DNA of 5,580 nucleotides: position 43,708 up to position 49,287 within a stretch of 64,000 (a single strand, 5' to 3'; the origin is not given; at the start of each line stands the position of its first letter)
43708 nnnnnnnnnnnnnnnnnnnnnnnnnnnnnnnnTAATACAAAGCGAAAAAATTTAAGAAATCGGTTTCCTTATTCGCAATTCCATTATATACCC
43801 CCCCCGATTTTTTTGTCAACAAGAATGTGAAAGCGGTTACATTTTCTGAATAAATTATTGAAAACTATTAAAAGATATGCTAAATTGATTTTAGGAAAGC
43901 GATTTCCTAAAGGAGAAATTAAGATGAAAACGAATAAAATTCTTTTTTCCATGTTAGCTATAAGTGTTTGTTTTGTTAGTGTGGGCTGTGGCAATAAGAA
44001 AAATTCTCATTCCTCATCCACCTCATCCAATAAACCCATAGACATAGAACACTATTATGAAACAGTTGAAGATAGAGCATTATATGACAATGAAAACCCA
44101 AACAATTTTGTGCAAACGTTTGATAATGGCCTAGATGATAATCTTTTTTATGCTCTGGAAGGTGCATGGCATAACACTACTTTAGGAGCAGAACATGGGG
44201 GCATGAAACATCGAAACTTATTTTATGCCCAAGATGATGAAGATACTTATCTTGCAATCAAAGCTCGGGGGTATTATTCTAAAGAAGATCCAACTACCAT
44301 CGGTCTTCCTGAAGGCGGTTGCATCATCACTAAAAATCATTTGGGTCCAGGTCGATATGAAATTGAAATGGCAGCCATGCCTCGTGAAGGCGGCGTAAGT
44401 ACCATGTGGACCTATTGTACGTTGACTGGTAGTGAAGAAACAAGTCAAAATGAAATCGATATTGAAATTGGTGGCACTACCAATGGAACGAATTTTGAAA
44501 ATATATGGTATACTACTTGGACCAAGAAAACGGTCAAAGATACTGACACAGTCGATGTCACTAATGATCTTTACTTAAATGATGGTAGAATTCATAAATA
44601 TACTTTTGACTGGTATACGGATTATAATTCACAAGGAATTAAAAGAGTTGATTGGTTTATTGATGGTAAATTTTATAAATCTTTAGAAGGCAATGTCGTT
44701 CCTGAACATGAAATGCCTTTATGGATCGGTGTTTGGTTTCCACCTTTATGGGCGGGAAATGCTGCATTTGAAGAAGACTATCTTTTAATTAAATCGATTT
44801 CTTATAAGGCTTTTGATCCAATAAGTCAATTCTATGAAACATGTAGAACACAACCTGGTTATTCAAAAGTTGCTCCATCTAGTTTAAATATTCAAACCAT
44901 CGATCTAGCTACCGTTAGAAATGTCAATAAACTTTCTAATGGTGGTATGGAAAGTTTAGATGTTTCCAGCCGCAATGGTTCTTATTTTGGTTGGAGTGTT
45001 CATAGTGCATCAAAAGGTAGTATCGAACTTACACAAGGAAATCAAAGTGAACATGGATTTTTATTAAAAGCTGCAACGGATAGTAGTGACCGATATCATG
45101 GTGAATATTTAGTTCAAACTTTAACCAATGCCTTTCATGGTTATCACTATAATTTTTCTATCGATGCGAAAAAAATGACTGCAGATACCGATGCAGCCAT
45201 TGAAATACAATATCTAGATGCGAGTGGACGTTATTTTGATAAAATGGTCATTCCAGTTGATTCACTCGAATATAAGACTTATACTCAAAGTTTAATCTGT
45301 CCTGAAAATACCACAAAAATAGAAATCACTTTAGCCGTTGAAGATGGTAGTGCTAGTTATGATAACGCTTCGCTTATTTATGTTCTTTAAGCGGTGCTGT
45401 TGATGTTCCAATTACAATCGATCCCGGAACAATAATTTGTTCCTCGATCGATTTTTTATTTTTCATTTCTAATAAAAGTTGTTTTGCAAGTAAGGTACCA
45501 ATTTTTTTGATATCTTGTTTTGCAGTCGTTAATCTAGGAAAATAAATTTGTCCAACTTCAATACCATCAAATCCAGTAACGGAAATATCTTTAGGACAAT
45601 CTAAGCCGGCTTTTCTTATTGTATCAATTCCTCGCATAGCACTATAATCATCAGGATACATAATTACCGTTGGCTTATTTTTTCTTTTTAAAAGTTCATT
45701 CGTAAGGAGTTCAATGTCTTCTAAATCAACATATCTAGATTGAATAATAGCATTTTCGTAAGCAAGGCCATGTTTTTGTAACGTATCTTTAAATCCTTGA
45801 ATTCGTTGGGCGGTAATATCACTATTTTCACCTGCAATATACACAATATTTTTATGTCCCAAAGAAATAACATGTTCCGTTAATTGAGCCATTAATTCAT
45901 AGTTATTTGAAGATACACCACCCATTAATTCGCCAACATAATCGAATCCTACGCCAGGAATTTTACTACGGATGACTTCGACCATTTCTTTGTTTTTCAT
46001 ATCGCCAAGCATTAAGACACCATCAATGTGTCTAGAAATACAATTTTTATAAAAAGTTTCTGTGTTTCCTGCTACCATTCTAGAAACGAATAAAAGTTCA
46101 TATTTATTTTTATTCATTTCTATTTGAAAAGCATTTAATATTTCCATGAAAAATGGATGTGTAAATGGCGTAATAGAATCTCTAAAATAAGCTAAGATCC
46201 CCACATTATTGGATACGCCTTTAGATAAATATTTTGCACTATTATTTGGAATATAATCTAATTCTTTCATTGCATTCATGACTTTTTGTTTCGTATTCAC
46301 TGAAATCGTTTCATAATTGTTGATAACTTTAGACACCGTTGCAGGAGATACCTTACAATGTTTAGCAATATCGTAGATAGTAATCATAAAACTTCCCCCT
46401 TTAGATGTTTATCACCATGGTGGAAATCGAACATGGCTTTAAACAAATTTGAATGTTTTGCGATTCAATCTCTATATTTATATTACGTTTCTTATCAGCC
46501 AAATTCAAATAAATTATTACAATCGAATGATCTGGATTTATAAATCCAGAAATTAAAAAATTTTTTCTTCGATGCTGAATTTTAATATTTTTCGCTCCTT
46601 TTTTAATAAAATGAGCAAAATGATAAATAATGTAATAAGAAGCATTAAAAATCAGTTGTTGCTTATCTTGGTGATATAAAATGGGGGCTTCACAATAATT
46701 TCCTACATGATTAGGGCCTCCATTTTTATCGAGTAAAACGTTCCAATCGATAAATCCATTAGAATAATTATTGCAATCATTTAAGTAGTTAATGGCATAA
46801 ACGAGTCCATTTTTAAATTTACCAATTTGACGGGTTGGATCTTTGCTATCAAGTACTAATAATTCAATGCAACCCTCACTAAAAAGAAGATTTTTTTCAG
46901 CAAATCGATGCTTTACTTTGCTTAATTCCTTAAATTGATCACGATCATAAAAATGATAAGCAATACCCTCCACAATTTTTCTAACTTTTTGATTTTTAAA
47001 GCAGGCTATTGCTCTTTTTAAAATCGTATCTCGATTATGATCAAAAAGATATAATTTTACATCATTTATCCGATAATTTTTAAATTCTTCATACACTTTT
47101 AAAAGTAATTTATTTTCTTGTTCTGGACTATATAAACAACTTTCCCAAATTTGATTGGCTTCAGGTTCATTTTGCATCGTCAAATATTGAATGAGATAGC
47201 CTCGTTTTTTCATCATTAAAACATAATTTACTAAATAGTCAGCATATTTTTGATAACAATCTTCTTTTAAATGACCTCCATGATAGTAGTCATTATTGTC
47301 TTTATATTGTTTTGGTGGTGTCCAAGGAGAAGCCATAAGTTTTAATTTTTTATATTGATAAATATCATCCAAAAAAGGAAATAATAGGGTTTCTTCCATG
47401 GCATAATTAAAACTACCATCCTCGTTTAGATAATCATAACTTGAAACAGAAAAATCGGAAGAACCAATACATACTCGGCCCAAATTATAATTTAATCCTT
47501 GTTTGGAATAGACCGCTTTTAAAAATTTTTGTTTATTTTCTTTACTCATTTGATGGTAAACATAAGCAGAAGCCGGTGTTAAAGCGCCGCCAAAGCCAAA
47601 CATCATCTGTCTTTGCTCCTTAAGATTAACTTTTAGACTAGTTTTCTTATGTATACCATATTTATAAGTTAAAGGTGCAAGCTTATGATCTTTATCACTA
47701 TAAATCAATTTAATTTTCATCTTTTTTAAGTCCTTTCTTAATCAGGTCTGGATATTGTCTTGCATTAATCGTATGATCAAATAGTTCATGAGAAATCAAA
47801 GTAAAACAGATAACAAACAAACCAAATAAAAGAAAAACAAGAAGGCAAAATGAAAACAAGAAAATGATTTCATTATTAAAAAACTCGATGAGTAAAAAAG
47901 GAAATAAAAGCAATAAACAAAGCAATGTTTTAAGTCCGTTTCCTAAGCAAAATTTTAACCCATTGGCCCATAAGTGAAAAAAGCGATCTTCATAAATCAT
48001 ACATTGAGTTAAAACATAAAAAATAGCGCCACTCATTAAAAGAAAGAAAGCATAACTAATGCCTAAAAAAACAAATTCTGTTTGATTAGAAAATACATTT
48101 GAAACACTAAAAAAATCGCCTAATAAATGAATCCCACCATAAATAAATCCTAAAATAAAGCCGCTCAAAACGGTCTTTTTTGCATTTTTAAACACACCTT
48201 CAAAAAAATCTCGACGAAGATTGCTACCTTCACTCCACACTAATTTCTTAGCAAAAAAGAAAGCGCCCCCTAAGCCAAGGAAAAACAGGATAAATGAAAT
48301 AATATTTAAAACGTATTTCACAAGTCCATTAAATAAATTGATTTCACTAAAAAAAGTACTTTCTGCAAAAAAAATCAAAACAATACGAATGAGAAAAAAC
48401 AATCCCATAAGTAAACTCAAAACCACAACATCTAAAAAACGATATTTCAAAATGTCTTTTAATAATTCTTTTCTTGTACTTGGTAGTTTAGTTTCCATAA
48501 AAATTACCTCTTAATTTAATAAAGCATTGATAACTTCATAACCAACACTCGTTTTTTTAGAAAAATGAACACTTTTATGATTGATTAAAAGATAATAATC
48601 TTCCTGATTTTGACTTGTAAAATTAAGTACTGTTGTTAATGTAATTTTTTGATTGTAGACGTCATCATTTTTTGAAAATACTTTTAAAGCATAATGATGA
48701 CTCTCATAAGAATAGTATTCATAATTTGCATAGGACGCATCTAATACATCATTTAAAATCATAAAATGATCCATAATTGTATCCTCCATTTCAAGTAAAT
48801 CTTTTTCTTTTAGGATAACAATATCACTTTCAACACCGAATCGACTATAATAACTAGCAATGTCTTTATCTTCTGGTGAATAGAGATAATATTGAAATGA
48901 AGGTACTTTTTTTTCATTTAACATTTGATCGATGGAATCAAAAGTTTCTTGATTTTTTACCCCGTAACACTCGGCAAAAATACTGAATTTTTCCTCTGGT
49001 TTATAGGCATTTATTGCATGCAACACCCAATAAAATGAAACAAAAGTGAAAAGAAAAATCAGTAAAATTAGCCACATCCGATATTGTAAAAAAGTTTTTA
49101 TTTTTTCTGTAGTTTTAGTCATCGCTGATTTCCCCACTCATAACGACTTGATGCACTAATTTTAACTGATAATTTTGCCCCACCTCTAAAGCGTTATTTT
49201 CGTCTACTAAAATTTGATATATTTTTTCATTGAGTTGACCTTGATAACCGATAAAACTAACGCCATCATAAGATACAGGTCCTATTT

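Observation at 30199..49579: Gram-positive beta-glucan (laminarin-type) utilisation locus with three GH16, a GH30 and a 1028-aa putative phosphorylase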

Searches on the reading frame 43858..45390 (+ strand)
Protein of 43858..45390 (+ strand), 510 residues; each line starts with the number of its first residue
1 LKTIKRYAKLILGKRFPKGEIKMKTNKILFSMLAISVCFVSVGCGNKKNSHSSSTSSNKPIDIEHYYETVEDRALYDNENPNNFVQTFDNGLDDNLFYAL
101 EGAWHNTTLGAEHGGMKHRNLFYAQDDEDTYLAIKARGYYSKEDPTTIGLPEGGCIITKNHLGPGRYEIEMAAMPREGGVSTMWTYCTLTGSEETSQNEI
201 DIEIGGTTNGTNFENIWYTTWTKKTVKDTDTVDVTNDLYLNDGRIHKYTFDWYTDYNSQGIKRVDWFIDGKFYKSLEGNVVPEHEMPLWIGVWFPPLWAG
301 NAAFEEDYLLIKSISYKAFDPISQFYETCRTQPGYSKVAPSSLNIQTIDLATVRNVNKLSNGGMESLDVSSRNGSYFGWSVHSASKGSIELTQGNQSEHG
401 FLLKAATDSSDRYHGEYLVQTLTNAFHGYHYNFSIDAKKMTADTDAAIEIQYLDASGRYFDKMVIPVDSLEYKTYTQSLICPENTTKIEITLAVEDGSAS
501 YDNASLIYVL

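Call 4: search_protein_families(library=pfam, proteins=[window:43858-45390:+], max_evalue=0.01)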
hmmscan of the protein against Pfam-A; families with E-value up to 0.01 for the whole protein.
window:43858-45390:+ (510 aa): 1 family
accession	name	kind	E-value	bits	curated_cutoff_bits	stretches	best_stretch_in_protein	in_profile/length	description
PF00722.28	Glyco_hydro_16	-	5.2e-10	39.5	22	1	152-295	30-159/175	Glycosyl hydrolases family 16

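Call 7: search_protein_families(library=ncbifam, proteins=[window:43858-45390:+], max_evalue=0.01)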
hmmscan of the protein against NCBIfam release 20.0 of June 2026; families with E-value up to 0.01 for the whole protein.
window:43858-45390:+ (510 aa): 2 families
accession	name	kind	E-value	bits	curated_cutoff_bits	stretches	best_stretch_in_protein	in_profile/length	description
NF047856.1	BGlucanaseBglS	equivalog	1.6e-09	37.7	300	1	153-293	84-207/237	beta-glucanase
NF052392.1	BetGlycExoK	equivalog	0.00068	19.2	350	1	75-325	26-252/261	endo-1,3-1,4-beta-glycanase ExoK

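Call 32: search_solved_structures(query=window:43858-45390:+, max_evalue=0.001)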
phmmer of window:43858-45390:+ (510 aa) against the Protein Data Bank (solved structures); distinct sequences matched with E-value up to 0.001: 0.

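Call 36: search_protein_families(library=pfam, proteins=[window:43858-45390:+], max_evalue=10)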
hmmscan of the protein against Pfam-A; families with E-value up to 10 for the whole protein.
window:43858-45390:+ (510 aa): 1 family
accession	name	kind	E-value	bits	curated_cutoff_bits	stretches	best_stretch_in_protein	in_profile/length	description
PF00722.28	Glyco_hydro_16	-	5.2e-10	39.5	22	1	152-295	30-159/175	Glycosyl hydrolases family 16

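Call 69: search_solved_structures(query=A3, max_evalue=1, show_alignments=1)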
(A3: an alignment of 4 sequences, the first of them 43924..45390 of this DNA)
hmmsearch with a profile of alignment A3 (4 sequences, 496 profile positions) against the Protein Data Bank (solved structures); distinct sequences matched with E-value up to 1: 12.
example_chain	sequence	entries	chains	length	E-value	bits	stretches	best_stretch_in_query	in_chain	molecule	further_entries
3wvj_A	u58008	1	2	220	2.6e-05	26.5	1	141-282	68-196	Beta-glucanase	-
3h0o_A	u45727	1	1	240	4.6e-05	25.7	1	136-277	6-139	Beta-glucanase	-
1mve_A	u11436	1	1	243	5.5e-05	25.5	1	136-277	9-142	Truncated 1,3-1,4-beta-D-glucanase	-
1zm1_A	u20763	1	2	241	6.5e-05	25.2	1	136-277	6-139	Beta-glucanase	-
2r49_A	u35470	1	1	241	6.9e-05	25.1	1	136-277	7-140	Beta-glucanase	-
3axd_A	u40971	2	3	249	9e-05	24.8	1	136-277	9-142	Beta-glucanase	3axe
3hr9_A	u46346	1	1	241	0.0002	23.6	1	136-277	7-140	Beta-glucanase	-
5sv8_A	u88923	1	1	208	0.039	16.1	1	177-283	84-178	probable xyloglucan endotransglucosylase/hydrolase protein 19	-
5dze_A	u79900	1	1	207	0.076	15.1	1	228-283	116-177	endo-glucanase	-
5dzf_A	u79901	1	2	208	0.077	15.1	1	228-283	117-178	endo-glucanase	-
5dzg_A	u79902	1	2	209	0.079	15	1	228-283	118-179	VvEG16, endo-glucanase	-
9xkt_A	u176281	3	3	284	0.85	11.6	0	135-185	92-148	Kappa-carrageenase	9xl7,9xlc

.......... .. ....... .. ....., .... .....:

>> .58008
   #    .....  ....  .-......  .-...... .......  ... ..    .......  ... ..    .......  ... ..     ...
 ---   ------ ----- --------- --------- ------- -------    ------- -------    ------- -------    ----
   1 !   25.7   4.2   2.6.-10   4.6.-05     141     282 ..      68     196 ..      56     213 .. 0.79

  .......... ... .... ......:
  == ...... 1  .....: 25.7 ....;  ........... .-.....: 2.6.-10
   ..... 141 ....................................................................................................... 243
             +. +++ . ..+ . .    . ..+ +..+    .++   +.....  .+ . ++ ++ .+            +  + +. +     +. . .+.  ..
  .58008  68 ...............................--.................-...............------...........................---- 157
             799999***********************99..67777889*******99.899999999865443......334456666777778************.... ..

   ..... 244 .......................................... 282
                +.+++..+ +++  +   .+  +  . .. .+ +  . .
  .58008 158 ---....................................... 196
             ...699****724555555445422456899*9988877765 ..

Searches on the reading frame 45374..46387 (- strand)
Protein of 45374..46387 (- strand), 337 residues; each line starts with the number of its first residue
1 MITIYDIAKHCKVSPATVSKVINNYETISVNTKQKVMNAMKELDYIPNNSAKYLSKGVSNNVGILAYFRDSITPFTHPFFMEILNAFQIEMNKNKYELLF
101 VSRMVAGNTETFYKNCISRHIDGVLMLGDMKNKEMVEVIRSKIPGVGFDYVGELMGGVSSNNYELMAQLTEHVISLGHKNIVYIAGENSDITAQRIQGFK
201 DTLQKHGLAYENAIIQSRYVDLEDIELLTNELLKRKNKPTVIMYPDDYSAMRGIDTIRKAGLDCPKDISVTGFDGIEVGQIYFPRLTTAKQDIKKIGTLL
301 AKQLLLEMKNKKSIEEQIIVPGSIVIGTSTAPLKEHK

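Call 5: search_protein_families(library=pfam, proteins=[window:45374-46387:-], max_evalue=0.01)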
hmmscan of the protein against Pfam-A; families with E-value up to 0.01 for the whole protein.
window:45374-46387:- (337 aa): 5 families
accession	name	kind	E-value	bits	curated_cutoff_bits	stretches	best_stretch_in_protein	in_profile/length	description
PF13377.12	Peripla_BP_3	-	1.4e-26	94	26.5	1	171-330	2-167/167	Periplasmic binding protein-like domain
PF00532.27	Peripla_BP_1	-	1.2e-20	74.6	22.2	1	76-316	12-270/281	Periplasmic binding proteins and sugar binding domain of LacI family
PF00356.27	LacI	-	1.3e-18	67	27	1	3-48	1-46/46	Bacterial regulatory proteins, lacI family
PF13407.12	Peripla_BP_4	-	9.1e-07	29.1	35.1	1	158-277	99-220/258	Periplasmic binding protein domain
PF13384.12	HTH_23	-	0.008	16.4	24.6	0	2-26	18-42/50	Homeodomain-like domain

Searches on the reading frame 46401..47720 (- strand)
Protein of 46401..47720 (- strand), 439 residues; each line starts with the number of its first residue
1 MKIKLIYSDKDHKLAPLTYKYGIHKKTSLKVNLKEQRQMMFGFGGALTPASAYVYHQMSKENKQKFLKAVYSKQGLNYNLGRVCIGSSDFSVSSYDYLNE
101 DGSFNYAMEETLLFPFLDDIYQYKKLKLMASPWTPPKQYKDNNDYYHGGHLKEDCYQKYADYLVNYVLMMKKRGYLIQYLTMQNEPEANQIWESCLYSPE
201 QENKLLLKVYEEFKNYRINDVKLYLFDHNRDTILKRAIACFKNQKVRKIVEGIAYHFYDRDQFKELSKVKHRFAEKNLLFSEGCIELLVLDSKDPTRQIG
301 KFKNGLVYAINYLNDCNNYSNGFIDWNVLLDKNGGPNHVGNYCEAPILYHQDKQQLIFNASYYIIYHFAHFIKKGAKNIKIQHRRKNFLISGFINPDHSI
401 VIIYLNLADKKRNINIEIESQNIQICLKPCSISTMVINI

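Call 5: search_protein_families(library=pfam, proteins=[window:46401-47720:-], max_evalue=0.01)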
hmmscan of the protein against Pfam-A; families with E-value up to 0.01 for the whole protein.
window:46401-47720:- (439 aa): 3 families
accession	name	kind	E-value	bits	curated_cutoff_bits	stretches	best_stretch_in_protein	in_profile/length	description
PF02055.22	Glyco_hydro_30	-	2.3e-46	158.8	23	1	42-372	3-348/348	Glycosyl hydrolase family 30 TIM-barrel domain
PF17189.10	Glyco_hydro_30C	-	7.7e-09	36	22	1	375-435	1-65/65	Glycosyl hydrolase family 30 beta sandwich domain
PF14587.12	Glyco_hydr_30_2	-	8.7e-07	29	27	1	96-189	90-186/364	O-Glycosyl hydrolase family 30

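Call 7: search_protein_families(library=ncbifam, proteins=[window:46401-47720:-], max_evalue=0.01)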
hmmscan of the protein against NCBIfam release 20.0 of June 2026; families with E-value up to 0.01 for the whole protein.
window:46401-47720:- (439 aa): 2 families
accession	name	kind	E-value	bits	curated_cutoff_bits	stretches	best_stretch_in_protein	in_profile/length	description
NF053856.1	Nd1_6BtaGucnBT3312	equivalog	1.4e-64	218.5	700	1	25-432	57-478/483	endo-1,6-beta-glucanase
NF052681.1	EndoxylXynCBac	equivalog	3e-09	36.5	650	1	128-193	84-152/395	glucuronoarabinoxylan endo-1,4-beta-xylanase XynC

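Call 34: search_solved_structures(query=window:46401-47720:-, max_evalue=1e-10)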
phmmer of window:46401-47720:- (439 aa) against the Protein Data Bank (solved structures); distinct sequences matched with E-value up to 1e-10: 11.
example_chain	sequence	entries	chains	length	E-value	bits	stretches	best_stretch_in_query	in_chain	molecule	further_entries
2wnw_A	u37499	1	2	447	1.7e-77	264.5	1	35-436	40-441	ACTIVATED BY TRANSCRIPTION FACTOR SSRB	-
5ngk_A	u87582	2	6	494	9.5e-42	146.7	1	27-417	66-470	Glucosylceramidase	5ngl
1ogs_A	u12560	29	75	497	1.4e-39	139.5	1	24-416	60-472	Glucosylceramidase | Acid beta-glucosidase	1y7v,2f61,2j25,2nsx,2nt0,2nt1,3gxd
2wkl_A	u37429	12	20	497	1.4e-39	139.5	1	24-416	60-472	GLUCOSYLCERAMIDASE | Lysosomal acid glucosylceramidase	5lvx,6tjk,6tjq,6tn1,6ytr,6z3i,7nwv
2v3d_A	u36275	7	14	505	1.5e-39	139.5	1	24-416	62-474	GLUCOSYLCERAMIDASE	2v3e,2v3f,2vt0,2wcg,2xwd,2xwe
9f9z_A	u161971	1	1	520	1.7e-39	139.3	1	24-416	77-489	Lysosomal acid glucosylceramidase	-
6t13_A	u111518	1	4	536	1.8e-39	139.2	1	24-416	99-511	Glucosylceramidase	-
9fa3_A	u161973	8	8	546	2e-39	139.1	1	24-416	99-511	Lysosomal acid glucosylceramidase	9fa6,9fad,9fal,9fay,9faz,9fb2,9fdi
3ke0_A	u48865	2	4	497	2e-39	139.1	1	24-416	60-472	Glucosylceramidase | Glucocerebrosidase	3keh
1nof_A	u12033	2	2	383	8.1e-15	58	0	126-213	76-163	xylanase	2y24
9ywn_A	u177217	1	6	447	9.6e-11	44.5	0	125-202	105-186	Glucuronoarabinoxylan endo-1,4-beta-xylanase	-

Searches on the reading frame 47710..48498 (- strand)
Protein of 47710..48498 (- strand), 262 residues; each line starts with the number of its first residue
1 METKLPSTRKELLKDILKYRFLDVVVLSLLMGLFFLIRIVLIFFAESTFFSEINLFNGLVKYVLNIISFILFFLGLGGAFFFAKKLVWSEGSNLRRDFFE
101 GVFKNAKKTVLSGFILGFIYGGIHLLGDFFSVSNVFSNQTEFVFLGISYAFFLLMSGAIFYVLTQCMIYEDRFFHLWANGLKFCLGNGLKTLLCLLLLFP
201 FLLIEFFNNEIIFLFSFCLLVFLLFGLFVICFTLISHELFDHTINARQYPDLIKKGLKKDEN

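Call 5: search_protein_families(library=pfam, proteins=[window:47710-48498:-], max_evalue=0.01)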
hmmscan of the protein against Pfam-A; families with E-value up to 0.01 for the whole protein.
window:47710-48498:- (262 aa): 0 families

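Call 7: search_protein_families(library=ncbifam, proteins=[window:47710-48498:-], max_evalue=0.01)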
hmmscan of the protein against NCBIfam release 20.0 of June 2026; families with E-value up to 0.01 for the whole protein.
window:47710-48498:- (262 aa): 1 family
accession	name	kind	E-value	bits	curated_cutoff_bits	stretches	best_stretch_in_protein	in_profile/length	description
NF052431.1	MusI_fam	subfamily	6.8e-05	22.8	160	1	80-228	42-190/194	MusI family membrane protein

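Call 36: search_protein_families(library=pfam, proteins=[window:47710-48498:-], max_evalue=10)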
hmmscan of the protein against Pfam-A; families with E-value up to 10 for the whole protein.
window:47710-48498:- (262 aa): 0 families

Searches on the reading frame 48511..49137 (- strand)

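Call 5: search_protein_families(library=pfam, proteins=[window:48511-49137:-], max_evalue=0.01)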
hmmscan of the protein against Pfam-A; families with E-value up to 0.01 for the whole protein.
window:48511-49137:- (208 aa): 0 families

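Call 7: search_protein_families(library=ncbifam, proteins=[window:48511-49137:-], max_evalue=0.01)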
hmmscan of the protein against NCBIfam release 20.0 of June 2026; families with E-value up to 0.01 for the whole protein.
window:48511-49137:- (208 aa): 0 families

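Call 36: search_protein_families(library=pfam, proteins=[window:48511-49137:-], max_evalue=10)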
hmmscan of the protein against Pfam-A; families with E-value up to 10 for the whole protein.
window:48511-49137:- (208 aa): 3 families
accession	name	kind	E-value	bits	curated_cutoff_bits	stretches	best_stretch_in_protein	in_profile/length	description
PF24435.1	RRM_NFXL1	-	0.06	13.7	27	1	88-113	23-48/80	NFXL1 RRM-like domain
PF10242.14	L_HMGIC_fpl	-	0.094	13.4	25.2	1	26-83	14-70/181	Lipoma HMGIC fusion partner-like protein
PF00122.25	E1-E2_ATPase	-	0.32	10.9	28.1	1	3-42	105-144/181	E1-E2 ATPase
